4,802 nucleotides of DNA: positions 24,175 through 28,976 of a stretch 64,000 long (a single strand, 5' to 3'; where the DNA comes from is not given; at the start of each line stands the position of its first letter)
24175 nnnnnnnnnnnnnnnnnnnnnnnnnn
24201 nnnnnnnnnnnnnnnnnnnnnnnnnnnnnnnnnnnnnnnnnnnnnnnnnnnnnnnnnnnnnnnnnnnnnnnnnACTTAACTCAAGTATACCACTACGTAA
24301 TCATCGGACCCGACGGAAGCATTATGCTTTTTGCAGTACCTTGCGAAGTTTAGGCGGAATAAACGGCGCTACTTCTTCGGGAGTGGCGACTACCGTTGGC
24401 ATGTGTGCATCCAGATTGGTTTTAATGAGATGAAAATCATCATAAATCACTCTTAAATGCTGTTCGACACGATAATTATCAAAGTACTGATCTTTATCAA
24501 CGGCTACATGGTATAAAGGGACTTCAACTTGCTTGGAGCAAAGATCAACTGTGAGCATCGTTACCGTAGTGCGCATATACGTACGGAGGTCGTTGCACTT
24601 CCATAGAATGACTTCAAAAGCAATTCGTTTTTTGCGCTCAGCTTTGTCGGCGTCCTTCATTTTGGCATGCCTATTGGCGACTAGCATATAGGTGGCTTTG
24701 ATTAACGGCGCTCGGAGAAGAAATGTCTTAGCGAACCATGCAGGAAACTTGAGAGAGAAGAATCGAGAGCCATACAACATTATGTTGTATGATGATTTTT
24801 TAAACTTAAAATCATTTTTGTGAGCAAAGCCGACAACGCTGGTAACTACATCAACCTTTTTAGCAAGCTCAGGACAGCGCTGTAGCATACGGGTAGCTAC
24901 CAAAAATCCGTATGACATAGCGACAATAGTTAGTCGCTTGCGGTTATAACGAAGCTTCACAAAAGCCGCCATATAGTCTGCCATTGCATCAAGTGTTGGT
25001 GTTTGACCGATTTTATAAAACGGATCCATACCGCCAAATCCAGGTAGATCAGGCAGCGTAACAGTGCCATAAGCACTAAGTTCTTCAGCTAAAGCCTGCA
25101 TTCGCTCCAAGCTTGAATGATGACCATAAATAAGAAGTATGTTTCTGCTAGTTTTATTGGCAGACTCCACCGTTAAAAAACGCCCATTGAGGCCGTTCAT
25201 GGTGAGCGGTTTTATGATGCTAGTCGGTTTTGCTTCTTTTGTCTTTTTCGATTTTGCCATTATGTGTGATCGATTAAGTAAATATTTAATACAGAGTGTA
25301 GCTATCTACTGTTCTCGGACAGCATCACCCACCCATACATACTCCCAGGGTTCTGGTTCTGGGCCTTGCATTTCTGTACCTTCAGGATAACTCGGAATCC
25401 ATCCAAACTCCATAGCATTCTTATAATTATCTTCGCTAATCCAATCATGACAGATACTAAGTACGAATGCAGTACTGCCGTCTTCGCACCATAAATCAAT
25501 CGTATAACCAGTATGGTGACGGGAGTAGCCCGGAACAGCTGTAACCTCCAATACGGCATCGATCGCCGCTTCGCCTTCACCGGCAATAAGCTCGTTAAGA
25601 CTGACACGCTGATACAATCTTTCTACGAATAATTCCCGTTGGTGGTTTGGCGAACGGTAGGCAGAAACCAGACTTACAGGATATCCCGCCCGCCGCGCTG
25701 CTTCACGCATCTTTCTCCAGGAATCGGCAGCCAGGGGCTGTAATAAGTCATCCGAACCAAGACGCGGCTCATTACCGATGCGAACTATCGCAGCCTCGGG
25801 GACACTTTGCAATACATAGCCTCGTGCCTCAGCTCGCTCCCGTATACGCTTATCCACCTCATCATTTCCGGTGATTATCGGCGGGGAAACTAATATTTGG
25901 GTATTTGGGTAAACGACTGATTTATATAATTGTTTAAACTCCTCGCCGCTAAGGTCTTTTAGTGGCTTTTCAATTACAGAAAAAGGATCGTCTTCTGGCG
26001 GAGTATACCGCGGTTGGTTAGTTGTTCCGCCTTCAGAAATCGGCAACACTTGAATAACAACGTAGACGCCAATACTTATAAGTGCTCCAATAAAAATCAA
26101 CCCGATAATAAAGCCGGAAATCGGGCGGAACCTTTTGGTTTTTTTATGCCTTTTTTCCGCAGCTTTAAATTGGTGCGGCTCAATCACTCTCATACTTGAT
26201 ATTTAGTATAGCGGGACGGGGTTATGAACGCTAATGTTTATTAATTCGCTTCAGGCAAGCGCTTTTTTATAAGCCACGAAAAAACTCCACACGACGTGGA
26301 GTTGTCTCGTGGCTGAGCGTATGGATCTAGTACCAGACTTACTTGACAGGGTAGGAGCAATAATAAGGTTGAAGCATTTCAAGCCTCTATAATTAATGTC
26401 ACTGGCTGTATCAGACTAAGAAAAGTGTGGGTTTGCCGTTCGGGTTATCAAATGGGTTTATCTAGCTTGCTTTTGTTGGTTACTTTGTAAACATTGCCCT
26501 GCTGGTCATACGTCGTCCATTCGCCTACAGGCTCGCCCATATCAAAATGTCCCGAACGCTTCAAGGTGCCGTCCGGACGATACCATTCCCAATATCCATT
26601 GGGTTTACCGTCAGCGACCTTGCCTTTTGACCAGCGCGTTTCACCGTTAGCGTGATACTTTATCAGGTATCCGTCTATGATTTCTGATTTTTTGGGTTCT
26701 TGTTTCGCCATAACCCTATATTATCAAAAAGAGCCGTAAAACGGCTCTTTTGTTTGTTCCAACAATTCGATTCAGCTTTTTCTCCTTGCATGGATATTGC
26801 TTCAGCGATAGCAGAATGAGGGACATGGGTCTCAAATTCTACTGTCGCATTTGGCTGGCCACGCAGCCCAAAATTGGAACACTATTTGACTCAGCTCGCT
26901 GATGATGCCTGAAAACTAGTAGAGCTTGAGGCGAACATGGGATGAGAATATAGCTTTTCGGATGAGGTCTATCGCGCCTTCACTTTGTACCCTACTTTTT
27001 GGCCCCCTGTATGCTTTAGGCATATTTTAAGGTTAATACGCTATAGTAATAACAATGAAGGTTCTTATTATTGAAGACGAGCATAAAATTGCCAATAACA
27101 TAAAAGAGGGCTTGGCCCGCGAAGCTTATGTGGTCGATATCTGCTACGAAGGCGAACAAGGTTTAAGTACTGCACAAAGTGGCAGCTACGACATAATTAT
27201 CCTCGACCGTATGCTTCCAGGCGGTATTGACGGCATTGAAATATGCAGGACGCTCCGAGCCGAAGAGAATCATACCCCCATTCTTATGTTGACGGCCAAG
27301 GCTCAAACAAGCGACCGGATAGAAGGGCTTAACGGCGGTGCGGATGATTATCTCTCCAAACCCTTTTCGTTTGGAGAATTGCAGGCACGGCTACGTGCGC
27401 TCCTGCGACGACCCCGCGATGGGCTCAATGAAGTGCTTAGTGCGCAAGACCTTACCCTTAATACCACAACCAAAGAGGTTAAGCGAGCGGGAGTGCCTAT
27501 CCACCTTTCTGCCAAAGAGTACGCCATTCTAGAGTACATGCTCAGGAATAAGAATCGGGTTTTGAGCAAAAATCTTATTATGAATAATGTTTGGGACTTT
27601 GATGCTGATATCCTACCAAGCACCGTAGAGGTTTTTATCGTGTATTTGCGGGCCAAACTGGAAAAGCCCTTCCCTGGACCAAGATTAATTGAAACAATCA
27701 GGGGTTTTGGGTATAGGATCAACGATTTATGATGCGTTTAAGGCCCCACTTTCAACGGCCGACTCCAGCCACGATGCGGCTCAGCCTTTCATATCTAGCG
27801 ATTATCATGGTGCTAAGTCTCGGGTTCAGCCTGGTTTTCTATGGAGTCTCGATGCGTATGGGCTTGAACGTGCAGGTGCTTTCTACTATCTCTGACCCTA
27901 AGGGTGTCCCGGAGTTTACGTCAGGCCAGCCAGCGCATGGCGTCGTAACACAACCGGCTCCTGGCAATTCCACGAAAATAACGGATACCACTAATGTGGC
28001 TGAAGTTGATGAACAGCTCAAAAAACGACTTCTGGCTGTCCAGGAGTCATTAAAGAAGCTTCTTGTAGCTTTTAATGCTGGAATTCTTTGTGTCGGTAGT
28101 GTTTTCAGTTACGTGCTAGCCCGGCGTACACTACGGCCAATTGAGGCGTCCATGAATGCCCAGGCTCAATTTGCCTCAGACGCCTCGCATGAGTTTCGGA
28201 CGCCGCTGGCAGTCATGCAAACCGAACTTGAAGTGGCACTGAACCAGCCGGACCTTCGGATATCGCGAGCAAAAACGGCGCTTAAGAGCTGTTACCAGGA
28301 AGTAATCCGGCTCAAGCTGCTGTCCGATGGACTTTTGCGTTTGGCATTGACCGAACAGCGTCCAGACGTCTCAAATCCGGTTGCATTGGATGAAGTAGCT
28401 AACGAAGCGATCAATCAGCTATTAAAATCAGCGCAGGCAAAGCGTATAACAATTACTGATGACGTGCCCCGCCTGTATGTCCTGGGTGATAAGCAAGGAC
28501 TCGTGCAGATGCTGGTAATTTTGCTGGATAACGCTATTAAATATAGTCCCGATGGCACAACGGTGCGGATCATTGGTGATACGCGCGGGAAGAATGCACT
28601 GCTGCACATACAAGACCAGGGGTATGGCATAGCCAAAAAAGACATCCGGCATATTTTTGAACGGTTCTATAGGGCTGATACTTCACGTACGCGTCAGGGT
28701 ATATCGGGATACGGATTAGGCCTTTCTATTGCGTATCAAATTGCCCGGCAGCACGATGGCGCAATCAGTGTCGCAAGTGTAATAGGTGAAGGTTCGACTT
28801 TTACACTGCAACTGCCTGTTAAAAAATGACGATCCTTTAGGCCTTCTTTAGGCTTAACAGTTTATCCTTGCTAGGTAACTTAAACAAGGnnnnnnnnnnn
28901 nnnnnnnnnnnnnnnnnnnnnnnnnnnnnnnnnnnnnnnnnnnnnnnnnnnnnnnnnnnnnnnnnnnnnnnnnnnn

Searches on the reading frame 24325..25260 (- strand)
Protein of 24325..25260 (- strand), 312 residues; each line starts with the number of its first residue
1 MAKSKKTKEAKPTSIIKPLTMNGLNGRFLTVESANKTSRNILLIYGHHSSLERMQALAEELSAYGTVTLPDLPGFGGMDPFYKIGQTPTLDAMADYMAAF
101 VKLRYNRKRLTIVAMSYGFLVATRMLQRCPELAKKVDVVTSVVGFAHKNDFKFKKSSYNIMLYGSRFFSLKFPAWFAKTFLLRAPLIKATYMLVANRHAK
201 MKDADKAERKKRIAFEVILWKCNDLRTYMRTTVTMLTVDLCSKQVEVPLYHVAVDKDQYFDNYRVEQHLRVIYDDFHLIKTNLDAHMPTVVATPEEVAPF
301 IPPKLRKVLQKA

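Call 76: search_protein_families(library=pfam, proteins=[window:24325-25260:-], max_evalue=0.00001)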
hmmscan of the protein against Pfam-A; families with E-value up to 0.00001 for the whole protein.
window:24325-25260:- (312 aa): 1 family
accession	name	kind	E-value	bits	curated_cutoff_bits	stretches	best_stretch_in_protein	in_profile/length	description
PF12146.15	Hydrolase_4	-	3e-06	27.2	27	1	39-155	5-118/239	Serine aminopeptidase, S33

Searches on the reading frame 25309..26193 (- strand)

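Call 76: search_protein_families(library=pfam, proteins=[window:25309-26193:-], max_evalue=0.00001)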
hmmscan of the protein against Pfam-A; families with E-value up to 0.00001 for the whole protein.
window:25309-26193:- (295 aa): 1 family
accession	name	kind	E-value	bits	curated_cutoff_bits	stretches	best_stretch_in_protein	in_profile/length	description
PF02557.22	VanY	-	2.9e-22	79.3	25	1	150-289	3-131/132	D-alanyl-D-alanine carboxypeptidase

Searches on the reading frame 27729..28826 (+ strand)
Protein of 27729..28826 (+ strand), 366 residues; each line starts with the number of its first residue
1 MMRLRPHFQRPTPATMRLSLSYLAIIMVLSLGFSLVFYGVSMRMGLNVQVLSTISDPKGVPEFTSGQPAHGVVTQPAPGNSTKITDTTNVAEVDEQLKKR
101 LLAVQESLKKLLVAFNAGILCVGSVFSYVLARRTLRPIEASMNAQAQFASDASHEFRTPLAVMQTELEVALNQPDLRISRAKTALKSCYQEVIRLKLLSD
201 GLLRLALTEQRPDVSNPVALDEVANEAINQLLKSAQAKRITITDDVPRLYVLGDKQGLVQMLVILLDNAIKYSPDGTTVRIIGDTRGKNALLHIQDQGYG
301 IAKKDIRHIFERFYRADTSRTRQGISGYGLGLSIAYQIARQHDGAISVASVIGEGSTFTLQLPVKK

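Call 76: search_protein_families(library=pfam, proteins=[window:27729-28826:+], max_evalue=0.00001)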
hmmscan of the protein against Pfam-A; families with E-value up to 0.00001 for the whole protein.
window:27729-28826:+ (366 aa): 2 families
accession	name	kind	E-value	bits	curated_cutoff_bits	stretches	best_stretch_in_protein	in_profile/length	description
PF02518.31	HATPase_c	-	1.6e-26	93.3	26.4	1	253-365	1-110/111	Histidine kinase-, DNA gyrase B-, and HSP90-like ATPase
PF00512.31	HisKA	-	3e-09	37.3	26.9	1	145-207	2-62/66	His Kinase A (phospho-acceptor) domain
